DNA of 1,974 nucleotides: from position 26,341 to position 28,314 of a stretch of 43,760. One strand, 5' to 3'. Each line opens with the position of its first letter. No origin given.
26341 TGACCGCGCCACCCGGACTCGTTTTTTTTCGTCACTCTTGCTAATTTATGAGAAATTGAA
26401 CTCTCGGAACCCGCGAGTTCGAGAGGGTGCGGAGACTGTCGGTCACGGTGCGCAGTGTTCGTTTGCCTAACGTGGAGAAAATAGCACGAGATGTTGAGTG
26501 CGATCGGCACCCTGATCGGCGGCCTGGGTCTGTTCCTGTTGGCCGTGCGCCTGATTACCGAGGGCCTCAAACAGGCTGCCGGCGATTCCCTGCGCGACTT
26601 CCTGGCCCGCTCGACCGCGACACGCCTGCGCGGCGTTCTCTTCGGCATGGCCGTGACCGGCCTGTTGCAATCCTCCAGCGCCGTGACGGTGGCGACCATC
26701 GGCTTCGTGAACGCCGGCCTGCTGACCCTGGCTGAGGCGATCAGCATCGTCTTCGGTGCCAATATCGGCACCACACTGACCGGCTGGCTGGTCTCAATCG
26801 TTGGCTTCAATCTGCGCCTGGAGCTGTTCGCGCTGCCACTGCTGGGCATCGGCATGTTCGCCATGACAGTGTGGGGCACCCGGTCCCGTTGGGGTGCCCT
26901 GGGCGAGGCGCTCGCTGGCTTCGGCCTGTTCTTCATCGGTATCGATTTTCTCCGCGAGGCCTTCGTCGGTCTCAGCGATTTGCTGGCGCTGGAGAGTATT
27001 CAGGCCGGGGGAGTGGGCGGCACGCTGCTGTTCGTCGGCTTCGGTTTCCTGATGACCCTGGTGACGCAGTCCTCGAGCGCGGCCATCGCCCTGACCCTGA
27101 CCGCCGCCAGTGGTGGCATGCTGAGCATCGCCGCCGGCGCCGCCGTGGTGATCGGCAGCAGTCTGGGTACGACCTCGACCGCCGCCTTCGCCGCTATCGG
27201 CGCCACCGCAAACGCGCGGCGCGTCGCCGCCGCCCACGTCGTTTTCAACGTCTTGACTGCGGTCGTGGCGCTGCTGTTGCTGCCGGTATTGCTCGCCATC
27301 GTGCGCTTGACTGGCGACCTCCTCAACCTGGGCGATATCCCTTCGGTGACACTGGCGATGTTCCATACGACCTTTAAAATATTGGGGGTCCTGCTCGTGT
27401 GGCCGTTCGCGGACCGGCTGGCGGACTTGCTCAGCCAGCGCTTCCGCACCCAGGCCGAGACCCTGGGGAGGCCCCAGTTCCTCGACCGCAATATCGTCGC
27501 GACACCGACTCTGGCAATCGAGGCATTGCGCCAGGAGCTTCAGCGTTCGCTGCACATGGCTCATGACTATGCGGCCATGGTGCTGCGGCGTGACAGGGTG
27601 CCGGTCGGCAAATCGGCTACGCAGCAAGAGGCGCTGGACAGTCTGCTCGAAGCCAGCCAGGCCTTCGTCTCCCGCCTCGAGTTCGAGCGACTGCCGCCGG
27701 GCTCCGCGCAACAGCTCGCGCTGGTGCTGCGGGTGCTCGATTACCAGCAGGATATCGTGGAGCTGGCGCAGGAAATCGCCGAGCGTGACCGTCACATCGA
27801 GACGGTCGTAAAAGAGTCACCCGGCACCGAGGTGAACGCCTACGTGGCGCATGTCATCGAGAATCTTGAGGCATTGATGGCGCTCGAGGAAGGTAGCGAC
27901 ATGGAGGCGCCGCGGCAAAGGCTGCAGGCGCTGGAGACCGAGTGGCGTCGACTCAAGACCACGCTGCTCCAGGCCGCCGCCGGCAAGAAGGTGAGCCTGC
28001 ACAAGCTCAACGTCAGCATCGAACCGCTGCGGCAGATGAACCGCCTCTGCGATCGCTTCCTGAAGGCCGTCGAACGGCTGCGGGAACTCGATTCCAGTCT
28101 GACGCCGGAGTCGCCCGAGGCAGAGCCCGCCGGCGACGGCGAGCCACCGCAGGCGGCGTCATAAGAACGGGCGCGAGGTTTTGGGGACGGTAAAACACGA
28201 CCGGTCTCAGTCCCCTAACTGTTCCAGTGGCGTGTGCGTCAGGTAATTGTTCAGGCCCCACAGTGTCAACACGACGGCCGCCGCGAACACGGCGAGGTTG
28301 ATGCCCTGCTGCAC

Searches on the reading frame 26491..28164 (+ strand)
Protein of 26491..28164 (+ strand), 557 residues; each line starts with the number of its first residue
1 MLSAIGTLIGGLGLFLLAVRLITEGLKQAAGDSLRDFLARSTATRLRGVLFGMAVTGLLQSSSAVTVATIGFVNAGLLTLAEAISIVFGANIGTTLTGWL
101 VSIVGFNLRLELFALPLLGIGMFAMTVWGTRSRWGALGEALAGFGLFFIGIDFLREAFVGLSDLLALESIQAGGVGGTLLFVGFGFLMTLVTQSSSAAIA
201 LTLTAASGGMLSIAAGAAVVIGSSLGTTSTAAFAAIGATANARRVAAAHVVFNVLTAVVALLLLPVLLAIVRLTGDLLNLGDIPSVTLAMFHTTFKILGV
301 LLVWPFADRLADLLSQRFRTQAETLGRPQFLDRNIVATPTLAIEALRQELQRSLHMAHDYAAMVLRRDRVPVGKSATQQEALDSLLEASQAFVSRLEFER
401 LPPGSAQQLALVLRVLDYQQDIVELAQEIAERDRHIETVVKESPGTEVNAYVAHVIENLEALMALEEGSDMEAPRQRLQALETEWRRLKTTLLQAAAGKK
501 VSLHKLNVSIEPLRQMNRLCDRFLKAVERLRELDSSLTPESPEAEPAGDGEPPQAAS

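Call 24: search_protein_families(library=pfam, proteins=[window:26491-28164:+], max_evalue=0.00001)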
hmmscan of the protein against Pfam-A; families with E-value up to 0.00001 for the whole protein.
window:26491-28164:+ (557 aa): 1 family
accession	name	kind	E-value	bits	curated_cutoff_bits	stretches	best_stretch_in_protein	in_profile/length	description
PF02690.20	Na_Pi_cotrans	-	1.7e-48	164.6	29.1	2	14-155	1-136/137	Na+/Pi-cotransporter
